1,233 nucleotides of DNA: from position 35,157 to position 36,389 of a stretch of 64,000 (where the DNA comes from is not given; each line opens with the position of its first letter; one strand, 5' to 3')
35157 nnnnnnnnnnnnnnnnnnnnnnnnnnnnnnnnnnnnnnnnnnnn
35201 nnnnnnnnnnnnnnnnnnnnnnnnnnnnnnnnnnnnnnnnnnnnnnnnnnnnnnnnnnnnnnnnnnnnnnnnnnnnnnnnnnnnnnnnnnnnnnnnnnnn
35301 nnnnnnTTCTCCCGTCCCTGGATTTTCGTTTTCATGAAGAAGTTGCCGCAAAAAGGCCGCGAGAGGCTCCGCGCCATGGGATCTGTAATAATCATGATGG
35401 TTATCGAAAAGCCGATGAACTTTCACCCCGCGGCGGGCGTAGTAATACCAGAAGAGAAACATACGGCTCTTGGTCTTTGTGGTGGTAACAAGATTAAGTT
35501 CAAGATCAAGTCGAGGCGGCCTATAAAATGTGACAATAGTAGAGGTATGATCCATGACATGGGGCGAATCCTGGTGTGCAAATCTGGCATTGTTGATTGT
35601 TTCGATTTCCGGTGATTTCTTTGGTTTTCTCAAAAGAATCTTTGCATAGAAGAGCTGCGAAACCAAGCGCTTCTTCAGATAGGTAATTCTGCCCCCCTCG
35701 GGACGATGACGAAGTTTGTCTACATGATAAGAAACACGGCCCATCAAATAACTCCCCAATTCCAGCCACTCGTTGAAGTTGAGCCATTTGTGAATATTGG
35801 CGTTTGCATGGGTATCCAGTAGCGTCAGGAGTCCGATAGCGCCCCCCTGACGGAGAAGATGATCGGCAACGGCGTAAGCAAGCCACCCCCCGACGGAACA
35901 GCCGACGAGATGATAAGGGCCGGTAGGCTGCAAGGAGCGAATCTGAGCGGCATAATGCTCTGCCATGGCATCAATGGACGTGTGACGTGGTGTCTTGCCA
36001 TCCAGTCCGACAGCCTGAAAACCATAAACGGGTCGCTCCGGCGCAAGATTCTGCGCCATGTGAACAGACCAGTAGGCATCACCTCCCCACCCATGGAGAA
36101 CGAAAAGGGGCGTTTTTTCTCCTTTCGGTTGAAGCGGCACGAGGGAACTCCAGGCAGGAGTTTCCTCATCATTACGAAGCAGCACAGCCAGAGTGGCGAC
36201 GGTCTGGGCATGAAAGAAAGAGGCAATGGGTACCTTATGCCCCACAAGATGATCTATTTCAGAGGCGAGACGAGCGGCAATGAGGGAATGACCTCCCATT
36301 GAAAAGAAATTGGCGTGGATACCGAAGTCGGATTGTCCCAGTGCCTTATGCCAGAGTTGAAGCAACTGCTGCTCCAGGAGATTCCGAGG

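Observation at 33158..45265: Orphan trimodular NRPS translationally coupled to a PPTase and a cardiolipin synthase, set among housekeeping genes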

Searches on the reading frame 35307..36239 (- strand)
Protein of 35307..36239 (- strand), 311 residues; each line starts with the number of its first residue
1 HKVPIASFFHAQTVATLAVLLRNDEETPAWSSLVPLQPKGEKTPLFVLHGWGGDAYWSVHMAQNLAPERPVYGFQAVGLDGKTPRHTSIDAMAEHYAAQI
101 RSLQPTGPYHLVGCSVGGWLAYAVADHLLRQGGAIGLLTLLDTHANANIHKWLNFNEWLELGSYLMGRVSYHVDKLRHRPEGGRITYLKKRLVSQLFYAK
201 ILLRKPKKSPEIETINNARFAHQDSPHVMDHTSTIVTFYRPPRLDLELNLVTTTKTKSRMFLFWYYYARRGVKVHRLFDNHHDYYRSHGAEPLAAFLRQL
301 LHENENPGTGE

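Call 27: find_related_loci(query=A1, collection=genome_contigs, flank=10000)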
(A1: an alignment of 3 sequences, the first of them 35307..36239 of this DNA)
Query A1 (311 aa) in genome_contigs; peptide patterns used: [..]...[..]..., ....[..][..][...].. (x = any residue, [..] = any of these).
61 stretches matched a pattern; 2 encode a relative of the query (tblastn E <= 1e-3); 2 distinct loci.
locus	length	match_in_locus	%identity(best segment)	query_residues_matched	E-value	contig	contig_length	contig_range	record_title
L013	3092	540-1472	63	1-308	1e-134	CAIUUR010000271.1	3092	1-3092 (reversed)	MAG: uncultured Geobacteraceae bacterium isolate VK3_bin-0517 genome assembly, contig: bin-0517:271/568, whole genome sh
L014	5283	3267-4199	60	1-308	9e-126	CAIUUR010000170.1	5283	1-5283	MAG: uncultured Geobacteraceae bacterium isolate VK3_bin-0517 genome assembly, contig: bin-0517:170/568, whole genome sh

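Call 30: search_protein_families(library=pfam, proteins=[L013:1481-2134:+, L013:2107-2601:-, L013:2793-3089:-, L014:4270-5241:+], max_evalue=0.01)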
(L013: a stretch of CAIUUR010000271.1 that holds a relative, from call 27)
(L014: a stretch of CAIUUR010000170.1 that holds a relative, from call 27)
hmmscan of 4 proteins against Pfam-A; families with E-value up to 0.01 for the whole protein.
L013:1481-2134:+ (217 aa): 2 families
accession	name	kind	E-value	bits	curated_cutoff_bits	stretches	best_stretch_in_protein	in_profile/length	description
PF22624.1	AASDHPPT_N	-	1.5e-11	44.9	27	1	44-123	14-95/100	4'-phosphopantetheinyl transferase, N-terminal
PF01648.25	ACPS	-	2.6e-08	34.3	25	1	130-189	1-65/111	4'-phosphopantetheinyl transferase superfamily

L013:2107-2601:- (164 aa): 0 families

L013:2793-3089:- (98 aa): 0 families

L014:4270-5241:+ (323 aa): 1 family
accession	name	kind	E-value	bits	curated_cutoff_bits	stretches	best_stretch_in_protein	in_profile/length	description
PF00501.34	AMP-binding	-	5.6e-66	223.3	29.9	1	32-294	1-293/384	AMP-binding enzyme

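Call 63: find_related_loci(query=A1, collection=metagenome_contigs, flank=10000)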
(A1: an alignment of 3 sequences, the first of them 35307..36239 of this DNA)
Query A1 (311 aa) in metagenome_contigs; peptide patterns used: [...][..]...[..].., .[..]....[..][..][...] (x = any residue, [..] = any of these).
600 stretches matched a pattern, but none encodes a relative of the query by tblastn (E <= 1e-3).

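Call 69: search_protein_families(library=ncbifam, proteins=[window:35307-36239:-], max_evalue=0.001)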
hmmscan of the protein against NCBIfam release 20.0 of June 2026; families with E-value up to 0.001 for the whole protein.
window:35307-36239:- (311 aa): 3 families
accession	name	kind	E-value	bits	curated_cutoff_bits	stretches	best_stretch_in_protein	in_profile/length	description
NF007605.2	PRK10252.1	equivalog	1.7e-16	58.9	2400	1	9-146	1029-1169/1292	enterobactin non-ribosomal peptide synthetase EntF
NF040607.1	mycolic_Pks13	equivalog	6.1e-16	57.1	2100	1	4-146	1380-1519/1680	polyketide synthase Pks13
NF011457.0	PRK14875.1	equivalog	5.5e-08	32.2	307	1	39-129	129-220/372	acetoin dehydrogenase dihydrolipoyllysine-residue acetyltransferase subunit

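Call 80: search_protein_representatives(protein=window:35307-36239:-)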
Query: 311 residues. Proteins with E-value up to 0.001 (for the whole library): 31019; up to 1e-10: 17815; up to 1e-30: 412. The best 150 are listed.
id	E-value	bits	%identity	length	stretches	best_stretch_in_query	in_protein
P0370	4.2e-67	242.9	42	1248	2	3-145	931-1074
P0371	6.8e-67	242.2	45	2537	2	3-145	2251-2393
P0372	2.1e-66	240.6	42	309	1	2-307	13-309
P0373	1.3e-65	238.0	42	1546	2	2-151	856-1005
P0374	8.3e-65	235.4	46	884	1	2-305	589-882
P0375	1.6e-63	231.2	43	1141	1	4-301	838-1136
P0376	2.2e-62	227.4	44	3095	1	3-302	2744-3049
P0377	6.6e-61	222.6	44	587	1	5-306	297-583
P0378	3.1e-59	217.1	40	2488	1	2-303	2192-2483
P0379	3.0e-58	213.8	41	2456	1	2-298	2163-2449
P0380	1.5e-55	204.9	43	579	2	14-145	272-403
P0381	2.0e-55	204.6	40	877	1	4-302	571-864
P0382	3.4e-55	203.8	40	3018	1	2-297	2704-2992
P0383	1.3e-54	201.9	38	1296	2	5-191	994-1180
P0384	1.7e-52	194.9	37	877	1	2-302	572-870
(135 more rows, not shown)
